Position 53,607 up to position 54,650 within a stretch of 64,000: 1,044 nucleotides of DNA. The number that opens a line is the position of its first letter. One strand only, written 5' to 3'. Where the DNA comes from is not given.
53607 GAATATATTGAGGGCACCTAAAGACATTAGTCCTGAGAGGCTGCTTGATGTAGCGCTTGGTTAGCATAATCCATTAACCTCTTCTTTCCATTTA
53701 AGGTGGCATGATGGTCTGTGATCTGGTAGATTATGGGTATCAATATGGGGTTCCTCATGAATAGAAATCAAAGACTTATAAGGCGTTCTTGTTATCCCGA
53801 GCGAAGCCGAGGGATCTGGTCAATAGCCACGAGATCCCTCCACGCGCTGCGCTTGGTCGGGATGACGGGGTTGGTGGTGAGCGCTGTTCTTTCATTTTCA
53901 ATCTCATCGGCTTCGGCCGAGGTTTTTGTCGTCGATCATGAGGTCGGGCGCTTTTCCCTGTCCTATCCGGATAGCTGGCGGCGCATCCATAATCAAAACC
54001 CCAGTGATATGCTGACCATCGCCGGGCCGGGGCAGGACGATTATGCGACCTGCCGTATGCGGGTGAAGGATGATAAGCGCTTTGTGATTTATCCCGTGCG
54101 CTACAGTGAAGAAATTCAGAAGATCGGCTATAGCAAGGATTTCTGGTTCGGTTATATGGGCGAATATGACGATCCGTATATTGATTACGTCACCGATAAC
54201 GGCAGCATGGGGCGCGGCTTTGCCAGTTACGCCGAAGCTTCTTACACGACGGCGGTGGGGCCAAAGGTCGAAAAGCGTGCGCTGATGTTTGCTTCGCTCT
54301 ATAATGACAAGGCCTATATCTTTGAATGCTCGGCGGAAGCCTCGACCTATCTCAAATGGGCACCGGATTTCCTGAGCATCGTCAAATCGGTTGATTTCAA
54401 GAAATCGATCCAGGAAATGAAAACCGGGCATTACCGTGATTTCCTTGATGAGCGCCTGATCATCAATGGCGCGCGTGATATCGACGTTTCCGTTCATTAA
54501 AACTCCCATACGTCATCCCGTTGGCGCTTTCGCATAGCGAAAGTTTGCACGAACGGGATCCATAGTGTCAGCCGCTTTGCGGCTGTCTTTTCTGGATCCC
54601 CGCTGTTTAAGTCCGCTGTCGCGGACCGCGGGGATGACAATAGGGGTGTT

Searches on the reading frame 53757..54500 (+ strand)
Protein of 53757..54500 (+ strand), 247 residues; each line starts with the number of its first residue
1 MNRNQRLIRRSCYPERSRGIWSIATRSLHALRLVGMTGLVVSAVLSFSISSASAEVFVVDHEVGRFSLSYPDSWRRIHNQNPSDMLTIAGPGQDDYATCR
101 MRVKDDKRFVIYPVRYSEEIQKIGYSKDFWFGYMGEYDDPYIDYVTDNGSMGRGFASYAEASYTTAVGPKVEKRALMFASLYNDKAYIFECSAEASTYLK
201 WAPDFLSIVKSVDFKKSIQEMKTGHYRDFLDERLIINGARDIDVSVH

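Call 82: search_protein_representatives(protein=window:53757-54500:+)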
Query: 247 residues. Proteins with E-value up to 0.001 (for the whole library): 144; up to 1e-10: 123; up to 1e-30: 52. The best 144 are listed.
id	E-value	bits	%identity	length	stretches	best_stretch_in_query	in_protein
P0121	2.2e-68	247.0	53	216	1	37-247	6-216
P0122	3.6e-58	213.6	50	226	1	51-243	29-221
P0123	4.9e-57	209.8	46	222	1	44-244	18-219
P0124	1.2e-55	205.2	48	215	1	39-243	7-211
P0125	9.6e-55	202.3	44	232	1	36-233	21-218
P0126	4.2e-53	197.0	46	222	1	42-240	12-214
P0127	2.7e-51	191.0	45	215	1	42-244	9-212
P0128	6.9e-51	189.7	46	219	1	43-240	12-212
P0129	4.0e-50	187.2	46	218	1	46-235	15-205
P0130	1.5e-49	185.3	49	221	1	51-229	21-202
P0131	3.9e-47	177.4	44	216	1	45-244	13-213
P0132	7.7e-47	176.5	44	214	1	40-246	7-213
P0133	7.1e-45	170.0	44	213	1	39-232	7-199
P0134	1.7e-44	168.8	41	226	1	39-231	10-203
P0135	3.7e-44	167.7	44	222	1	43-235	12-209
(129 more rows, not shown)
